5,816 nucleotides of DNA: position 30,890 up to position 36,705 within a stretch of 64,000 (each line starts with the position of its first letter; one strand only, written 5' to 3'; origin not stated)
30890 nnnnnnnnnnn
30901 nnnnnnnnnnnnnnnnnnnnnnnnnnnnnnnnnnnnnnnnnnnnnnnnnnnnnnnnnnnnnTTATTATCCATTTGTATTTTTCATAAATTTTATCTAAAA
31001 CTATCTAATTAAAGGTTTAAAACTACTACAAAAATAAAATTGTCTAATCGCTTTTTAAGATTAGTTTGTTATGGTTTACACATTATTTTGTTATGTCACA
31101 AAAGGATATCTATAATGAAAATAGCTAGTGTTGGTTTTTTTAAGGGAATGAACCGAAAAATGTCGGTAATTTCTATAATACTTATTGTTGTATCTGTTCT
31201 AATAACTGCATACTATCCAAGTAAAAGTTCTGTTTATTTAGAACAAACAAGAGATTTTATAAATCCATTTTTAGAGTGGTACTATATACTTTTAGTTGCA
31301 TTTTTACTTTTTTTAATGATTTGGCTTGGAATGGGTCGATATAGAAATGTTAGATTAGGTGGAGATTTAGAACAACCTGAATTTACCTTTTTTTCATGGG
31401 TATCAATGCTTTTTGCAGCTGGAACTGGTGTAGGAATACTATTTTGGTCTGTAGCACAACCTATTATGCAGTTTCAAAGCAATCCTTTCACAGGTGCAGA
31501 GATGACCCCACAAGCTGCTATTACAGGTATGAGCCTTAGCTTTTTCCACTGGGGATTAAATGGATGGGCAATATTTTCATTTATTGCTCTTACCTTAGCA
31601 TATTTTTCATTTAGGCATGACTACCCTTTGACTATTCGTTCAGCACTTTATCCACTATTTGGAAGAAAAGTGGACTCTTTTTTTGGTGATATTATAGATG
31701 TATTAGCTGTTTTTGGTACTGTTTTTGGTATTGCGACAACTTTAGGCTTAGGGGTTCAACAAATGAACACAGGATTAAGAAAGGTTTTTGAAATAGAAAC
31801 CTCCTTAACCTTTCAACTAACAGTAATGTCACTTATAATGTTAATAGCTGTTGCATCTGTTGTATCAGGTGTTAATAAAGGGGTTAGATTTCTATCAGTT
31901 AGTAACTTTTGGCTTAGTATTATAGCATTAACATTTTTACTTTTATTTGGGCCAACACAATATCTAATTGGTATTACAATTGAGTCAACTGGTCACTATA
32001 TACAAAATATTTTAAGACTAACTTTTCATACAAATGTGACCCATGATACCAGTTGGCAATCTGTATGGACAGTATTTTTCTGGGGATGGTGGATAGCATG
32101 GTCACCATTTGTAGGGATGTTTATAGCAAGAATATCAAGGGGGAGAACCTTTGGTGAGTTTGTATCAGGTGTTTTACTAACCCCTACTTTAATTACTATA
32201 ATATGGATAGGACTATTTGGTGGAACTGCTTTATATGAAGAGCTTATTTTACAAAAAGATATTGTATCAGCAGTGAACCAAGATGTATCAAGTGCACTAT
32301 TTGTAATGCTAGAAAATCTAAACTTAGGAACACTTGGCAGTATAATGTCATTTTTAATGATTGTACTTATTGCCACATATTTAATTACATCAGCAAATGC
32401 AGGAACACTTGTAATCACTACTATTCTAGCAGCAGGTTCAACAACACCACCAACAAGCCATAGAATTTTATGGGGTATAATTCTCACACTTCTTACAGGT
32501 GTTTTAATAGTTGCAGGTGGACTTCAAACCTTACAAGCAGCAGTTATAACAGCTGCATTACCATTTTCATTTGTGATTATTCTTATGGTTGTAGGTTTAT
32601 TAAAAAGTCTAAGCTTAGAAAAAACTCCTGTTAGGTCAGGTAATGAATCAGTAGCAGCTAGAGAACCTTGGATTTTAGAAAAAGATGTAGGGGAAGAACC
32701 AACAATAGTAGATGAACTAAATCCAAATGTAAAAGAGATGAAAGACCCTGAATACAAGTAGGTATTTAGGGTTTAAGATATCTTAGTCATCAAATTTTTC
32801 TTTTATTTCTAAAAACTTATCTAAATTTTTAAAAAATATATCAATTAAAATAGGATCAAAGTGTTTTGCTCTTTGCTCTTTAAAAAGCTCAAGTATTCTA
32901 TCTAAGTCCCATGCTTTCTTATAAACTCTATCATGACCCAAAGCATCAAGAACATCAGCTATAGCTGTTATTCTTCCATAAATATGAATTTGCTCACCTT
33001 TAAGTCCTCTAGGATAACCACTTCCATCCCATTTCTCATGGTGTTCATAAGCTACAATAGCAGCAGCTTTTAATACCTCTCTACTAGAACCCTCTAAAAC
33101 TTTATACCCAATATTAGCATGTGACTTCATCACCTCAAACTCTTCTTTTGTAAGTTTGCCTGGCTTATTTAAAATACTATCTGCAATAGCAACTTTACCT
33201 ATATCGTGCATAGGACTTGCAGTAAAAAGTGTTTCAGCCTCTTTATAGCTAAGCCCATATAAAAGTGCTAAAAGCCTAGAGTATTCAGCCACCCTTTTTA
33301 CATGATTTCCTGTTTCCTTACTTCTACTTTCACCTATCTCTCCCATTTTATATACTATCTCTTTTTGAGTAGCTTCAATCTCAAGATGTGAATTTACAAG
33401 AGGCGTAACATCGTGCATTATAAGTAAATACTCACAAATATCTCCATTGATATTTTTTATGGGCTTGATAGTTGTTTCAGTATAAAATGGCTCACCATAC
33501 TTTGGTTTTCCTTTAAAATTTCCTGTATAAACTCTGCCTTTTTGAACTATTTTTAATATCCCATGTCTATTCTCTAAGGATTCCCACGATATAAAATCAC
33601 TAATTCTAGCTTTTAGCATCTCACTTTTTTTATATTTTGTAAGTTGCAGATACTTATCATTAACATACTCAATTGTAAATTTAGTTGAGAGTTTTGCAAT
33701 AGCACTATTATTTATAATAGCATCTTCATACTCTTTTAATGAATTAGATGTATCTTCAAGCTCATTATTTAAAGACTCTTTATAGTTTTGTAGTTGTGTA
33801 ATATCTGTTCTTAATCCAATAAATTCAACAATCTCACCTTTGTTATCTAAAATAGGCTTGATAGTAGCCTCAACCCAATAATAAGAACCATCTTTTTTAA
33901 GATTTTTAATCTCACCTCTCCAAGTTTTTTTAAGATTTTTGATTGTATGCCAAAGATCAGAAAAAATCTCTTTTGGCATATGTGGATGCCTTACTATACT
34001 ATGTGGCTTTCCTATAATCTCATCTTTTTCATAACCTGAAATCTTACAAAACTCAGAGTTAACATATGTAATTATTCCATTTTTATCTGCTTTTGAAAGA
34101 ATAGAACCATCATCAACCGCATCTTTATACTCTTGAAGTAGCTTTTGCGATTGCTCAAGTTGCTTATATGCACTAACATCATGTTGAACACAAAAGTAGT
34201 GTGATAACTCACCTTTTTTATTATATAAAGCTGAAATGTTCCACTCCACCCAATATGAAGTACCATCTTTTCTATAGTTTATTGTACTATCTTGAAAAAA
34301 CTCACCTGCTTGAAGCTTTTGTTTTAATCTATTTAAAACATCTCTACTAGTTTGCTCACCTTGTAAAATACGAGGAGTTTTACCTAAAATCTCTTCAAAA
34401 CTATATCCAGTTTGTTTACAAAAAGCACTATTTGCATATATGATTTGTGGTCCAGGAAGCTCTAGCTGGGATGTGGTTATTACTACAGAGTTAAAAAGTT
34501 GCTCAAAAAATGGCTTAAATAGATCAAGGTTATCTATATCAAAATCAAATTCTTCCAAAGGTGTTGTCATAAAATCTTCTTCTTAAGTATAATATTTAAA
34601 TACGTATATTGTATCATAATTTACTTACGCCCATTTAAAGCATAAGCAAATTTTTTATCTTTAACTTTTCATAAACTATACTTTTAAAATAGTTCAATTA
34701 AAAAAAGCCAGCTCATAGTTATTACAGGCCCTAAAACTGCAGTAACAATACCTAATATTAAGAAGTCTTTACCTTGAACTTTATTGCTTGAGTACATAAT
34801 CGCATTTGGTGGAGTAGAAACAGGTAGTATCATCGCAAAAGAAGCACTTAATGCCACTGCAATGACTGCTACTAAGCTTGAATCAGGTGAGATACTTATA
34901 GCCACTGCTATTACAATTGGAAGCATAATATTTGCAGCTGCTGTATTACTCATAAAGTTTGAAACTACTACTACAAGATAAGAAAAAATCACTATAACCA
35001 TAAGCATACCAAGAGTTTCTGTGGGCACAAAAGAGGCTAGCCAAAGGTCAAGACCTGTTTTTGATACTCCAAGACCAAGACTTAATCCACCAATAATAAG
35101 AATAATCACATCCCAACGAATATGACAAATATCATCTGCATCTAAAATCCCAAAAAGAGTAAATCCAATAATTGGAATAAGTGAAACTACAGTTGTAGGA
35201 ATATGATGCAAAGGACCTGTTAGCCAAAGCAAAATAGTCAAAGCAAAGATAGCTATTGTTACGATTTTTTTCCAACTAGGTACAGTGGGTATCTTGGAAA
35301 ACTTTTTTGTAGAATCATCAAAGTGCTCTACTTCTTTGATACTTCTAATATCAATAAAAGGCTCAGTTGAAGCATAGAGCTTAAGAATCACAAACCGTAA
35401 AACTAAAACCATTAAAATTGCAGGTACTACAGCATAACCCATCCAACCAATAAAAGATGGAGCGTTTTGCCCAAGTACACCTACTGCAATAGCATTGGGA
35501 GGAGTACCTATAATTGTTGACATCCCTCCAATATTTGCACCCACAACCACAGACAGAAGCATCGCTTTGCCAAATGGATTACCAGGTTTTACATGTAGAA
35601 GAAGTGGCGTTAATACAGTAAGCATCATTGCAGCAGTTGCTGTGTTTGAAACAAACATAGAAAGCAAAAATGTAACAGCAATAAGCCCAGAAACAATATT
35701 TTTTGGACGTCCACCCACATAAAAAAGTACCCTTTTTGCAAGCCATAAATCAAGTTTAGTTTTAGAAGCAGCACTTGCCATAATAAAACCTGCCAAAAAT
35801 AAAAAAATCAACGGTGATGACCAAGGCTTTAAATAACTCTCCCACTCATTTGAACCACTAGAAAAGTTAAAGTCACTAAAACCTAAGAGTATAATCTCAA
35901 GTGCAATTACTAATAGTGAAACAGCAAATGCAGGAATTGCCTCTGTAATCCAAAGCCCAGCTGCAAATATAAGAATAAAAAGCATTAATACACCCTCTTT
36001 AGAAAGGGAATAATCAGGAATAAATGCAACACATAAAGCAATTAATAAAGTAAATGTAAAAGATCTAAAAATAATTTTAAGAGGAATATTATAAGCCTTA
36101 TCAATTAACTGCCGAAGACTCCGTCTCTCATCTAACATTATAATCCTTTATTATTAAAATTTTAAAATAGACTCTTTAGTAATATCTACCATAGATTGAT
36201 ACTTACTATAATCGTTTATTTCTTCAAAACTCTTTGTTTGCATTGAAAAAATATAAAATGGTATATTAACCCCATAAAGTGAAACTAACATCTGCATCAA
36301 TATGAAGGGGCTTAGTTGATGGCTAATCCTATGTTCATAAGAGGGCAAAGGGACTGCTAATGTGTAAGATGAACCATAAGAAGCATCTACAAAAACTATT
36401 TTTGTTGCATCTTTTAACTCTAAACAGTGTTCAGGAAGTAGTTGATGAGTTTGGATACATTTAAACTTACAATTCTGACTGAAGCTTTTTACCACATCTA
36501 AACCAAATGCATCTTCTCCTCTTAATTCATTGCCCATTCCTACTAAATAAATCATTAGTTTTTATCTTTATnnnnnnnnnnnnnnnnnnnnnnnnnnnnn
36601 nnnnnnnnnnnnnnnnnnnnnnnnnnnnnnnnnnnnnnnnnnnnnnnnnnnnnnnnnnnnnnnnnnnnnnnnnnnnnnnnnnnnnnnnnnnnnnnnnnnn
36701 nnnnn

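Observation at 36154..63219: Contiguous ~27-kb glycogen + EMP glycolysis + bidirectional Hox hydrogenase cluster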

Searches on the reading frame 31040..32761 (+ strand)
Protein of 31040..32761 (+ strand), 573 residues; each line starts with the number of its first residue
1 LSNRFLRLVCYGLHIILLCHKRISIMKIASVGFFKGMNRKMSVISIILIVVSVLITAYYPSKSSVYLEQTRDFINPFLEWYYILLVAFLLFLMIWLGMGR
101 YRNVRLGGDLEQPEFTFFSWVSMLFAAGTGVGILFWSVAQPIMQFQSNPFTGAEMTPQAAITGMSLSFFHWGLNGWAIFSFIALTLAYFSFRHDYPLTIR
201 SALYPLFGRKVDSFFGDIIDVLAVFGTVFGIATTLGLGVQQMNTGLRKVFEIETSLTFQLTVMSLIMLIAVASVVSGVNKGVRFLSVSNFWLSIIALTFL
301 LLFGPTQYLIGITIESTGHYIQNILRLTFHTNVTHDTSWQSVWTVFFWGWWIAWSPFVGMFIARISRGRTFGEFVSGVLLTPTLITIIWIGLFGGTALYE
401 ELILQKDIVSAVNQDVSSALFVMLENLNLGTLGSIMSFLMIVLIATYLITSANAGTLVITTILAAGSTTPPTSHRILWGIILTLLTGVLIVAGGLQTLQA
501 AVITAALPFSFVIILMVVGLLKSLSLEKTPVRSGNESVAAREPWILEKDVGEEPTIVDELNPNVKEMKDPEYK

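Call 44: search_protein_families(library=ncbifam, max_evalue=0.00001, proteins=[window:31040-32761:+])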
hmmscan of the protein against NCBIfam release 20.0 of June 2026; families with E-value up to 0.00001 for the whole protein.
window:31040-32761:+ (573 aa): 5 families
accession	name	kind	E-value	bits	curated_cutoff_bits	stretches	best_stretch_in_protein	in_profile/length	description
NF047988.1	betaine_BCCT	equivalog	1.5e-151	505.2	650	1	42-524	3-481/483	glycine betaine uptake BCCT transporter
TIGR00842.1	bcct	subfamily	6.5e-138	460.2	407.55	1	80-525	2-450/452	BCCT family transporter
NF007399.1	PRK09928.1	subfamily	1.1e-132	443.4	695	1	37-539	11-513/675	choline BCCT transporter BetT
NF002887.1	PRK03356.1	equivalog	4.4e-77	259.9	541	1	42-523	14-495/497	L-carnitine/gamma-butyrobetaine antiporter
NF007412.0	PRK09950.1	equivalog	9.8e-67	225.7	647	1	40-527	11-499/536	BCCT family transporter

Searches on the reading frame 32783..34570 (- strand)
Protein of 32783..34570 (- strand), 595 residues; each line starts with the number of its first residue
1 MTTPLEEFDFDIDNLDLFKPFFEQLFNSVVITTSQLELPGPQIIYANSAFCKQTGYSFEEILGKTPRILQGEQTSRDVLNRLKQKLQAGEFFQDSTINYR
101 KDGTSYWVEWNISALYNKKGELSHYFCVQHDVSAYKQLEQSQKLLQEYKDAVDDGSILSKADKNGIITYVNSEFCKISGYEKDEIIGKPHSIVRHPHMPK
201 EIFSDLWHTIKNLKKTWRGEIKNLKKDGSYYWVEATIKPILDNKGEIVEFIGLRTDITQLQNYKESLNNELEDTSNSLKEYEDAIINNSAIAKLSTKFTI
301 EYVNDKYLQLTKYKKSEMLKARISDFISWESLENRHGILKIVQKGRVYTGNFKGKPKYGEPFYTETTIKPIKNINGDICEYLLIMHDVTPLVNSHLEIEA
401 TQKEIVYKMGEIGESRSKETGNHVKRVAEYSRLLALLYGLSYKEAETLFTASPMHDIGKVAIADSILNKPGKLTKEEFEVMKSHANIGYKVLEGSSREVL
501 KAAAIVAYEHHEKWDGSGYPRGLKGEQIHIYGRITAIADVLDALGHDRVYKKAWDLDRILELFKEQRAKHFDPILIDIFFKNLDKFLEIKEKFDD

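Call 5: search_protein_families(library=pfam, proteins=[window:32783-34570:-])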
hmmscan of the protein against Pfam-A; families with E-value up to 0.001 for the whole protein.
window:32783-34570:- (595 aa): 8 families
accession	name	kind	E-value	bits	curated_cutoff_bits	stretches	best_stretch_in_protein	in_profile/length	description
PF13426.13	PAS_9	-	6.1e-54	181.1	27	3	156-259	4-103/103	PAS domain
PF00989.32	PAS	-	5.4e-39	133.1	22.6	2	43-132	23-113/113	PAS fold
PF08447.18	PAS_3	-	4.9e-34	116.9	25.6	2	168-253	2-88/89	PAS fold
PF13487.12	HD_5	-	1.1e-30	107.1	27.2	1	414-573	8-168/170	HD domain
PF08448.16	PAS_4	-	2.9e-26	92.3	23.1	3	42-134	16-107/110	PAS fold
PF01966.28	HD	-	2.3e-20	73.4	22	1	421-543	2-115/116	HD domain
PF13188.13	PAS_8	-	2.3e-12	46.8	21.8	0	22-68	3-49/65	PAS domain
PF24990.1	PAS_13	-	1.3e-05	26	27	0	164-236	9-36/143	ERT1/acuK family PAS domain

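Call 44: search_protein_families(library=ncbifam, max_evalue=0.00001, proteins=[window:32783-34570:-])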
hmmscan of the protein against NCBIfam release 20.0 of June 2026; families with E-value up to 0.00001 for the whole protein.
window:32783-34570:- (595 aa): 18 families
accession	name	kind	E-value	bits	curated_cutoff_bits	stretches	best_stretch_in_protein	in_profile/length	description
TIGR00229.1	sensory_box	domain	2.4e-51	173.1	22.9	3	160-267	20-126/126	PAS domain S-box protein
NF052652.1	YtvA_fam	equivalog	8.3e-48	163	250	2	28-142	12-124/243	YtvA family blue-light photoreceptor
TIGR02938.1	nifL_nitrog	equivalog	1.9e-45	155.4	242.45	2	148-269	6-127/494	nitrogen fixation negative regulator NifL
NF052306.1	BluLightHisKinLov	equivalog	8e-42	143.3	450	2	30-141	36-145/334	blue-light-activated histidine kinase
NF045675.1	PhdiestaseDibA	equivalog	2.3e-39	135.2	980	2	153-268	88-200/623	phosphodiesterase DibA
NF010076.0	PRK13557.1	subfamily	5.1e-39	134.1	631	2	39-143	51-155/540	histidine kinase famiy protein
NF010077.0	PRK13559.1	subfamily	3.1e-38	131.6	361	2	7-143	34-168/364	hypothetical protein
NF053512.1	nitric_RR_NosR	exception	1.4e-30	106.7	400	1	398-588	170-359/422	response regulator c-di-GMP phosphodiesterase, NosR family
NF052574.1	HisKinEspCMyxo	equivalog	2.9e-25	88.6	1200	2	28-139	296-405/785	serine histidine kinase EspC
NF008467.0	PRK11359.1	equivalog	2.4e-17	62.2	857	2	42-140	157-256/800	oxygen-sensing cyclic-di-GMP phosphodiesterase DosP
NF053781.1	cdiGMPphdstlr2612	equivalog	2.2e-16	58.7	1600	1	41-147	173-283/1268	Tlr1612 family c-di-GMP phosphodiesterase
NF047874.1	MASE3_PAS_HK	subfamily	4e-12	45.7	560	0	163-275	282-392/655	MASE3 domain-containing sensor histidine kinase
NF052573.1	HisKinEspAMyxo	equivalog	8.1e-11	40.7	1400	1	131-266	242-374/755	serine histidine kinase EspA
NF007298.0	PRK09776.1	equivalog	1.9e-09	36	1135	1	42-289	323-572/1111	diguanylate cyclase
NF008468.0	PRK11360.1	equivalog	7.6e-08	31.2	646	0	137-268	262-388/616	two-component system sensor histidine kinase AtoS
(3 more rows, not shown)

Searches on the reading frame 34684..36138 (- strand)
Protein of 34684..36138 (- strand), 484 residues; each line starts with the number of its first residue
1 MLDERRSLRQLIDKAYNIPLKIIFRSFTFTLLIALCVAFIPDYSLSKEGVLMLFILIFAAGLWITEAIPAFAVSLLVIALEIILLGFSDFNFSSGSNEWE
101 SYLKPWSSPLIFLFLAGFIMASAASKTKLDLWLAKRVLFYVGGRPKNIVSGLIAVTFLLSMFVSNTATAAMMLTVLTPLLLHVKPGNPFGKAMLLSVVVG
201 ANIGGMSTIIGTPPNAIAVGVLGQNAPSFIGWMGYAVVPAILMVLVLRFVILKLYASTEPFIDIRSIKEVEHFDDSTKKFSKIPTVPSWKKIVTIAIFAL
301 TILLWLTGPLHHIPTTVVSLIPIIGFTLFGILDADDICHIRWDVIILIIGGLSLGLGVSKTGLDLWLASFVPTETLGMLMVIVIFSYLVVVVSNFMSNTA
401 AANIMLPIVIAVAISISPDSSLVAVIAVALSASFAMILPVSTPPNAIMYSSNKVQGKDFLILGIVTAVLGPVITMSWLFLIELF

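Call 5: search_protein_families(library=pfam, proteins=[window:34684-36138:-])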
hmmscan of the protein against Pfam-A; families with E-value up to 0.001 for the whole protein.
window:34684-36138:- (484 aa): 2 families
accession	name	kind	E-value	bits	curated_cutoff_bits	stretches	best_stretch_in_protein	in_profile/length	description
PF00939.25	Na_sulph_symp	-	1.2e-46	160.1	27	1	28-475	8-459/472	Sodium:sulfate symporter transmembrane region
PF03600.22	CitMHS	-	6.2e-44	150.9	31.9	1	62-417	3-322/336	Citrate transporter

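Call 44: search_protein_families(library=ncbifam, max_evalue=0.00001, proteins=[window:34684-36138:-])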
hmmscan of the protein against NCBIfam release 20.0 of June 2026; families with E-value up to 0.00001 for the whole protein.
window:34684-36138:- (484 aa): 2 families
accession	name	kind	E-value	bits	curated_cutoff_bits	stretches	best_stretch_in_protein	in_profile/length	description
TIGR00785.1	dass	subfamily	9.2e-77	258.6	198.6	1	46-478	7-440/444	DASS family sodium-coupled anion symporter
NF040989.1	MamN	equivalog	3.8e-06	25.9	500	1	51-334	7-270/437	magnetosome biogenesis transporter MamN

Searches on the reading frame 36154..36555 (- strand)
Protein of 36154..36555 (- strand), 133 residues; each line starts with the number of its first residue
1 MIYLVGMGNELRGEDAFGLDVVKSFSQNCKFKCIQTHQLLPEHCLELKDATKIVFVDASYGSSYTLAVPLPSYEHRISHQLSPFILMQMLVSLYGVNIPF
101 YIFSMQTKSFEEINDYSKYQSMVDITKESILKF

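Call 3: search_protein_families(library=ncbifam, proteins=[window:36154-36555:-])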
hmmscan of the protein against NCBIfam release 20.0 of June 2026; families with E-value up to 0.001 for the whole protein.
window:36154-36555:- (133 aa): 1 family
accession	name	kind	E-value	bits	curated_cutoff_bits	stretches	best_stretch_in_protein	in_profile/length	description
TIGR00072.1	hydrog_prot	superfamily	2.9e-09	37.1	47.45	1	4-111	2-121/145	hydrogenase maturation protease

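Call 5: search_protein_families(library=pfam, proteins=[window:36154-36555:-])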
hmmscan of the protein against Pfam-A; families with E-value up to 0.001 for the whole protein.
window:36154-36555:- (133 aa): 0 families

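Call 64: search_solved_structures(query=window:36154-36555:-, max_evalue=1)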
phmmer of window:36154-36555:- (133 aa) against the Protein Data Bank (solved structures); distinct sequences matched with E-value up to 1: 2.
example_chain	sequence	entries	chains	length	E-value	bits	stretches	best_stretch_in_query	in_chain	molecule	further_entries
5zby_A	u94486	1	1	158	0.045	17.3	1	2-78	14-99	Hydrogenase maturation protease HycI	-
10ke_A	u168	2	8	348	0.84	13.2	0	47-95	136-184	Capsular polysaccharide biosynthesis protein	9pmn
